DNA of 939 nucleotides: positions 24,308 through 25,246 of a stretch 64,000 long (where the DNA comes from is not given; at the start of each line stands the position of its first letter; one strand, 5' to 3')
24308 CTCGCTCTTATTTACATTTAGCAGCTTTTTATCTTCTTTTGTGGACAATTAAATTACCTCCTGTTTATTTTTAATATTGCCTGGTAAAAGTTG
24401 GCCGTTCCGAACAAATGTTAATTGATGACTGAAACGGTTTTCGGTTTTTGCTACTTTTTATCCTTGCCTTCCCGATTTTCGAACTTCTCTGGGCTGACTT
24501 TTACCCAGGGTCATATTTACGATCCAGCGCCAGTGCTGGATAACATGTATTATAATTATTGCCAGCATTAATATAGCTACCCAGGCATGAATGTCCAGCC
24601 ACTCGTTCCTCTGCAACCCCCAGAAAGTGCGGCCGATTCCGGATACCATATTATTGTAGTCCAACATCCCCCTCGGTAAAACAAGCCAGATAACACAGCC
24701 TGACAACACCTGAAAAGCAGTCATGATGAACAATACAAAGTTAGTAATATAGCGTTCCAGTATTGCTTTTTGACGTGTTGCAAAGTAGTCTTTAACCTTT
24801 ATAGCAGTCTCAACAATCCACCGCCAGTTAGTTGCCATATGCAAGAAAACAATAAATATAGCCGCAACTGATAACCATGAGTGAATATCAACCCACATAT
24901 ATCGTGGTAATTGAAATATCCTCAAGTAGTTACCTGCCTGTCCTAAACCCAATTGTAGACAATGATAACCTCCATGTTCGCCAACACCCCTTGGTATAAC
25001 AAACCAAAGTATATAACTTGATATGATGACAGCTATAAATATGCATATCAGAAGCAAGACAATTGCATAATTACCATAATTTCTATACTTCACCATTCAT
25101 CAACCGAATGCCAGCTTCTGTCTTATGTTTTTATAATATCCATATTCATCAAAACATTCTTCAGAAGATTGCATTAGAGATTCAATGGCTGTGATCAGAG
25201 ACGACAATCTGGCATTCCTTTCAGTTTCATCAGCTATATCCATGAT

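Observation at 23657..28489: Tandem cobalamin-type radical SAM paralogues translationally coupled to a His-rich DUF4405-like membrane protein and a double FxLYD-like protein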

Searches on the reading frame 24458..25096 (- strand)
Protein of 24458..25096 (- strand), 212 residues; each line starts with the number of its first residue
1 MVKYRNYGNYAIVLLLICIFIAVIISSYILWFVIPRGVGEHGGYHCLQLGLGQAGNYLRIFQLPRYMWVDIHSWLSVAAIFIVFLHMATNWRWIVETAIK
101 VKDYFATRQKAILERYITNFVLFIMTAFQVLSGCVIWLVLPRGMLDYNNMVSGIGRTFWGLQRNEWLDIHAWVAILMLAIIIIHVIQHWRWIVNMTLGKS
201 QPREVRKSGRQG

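Call 4: search_protein_families(library=pfam, proteins=[window:24458-25096:-], max_evalue=0.01)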
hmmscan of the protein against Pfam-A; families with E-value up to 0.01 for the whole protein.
window:24458-25096:- (212 aa): 2 families
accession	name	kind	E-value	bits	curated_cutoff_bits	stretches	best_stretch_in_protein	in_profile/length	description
PF14358.11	DUF4405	-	1.7e-21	76.9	26.7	2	117-189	1-66/66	Domain of unknown function (DUF4405)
PF01292.26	Ni_hydr_CYTB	-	1.8e-05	25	30.1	1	111-186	101-160/179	Prokaryotic cytochrome b561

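Call 5: search_protein_families(library=ncbifam, proteins=[window:24458-25096:-], max_evalue=0.01)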
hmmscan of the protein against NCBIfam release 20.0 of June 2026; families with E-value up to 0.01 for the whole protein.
window:24458-25096:- (212 aa): 0 families
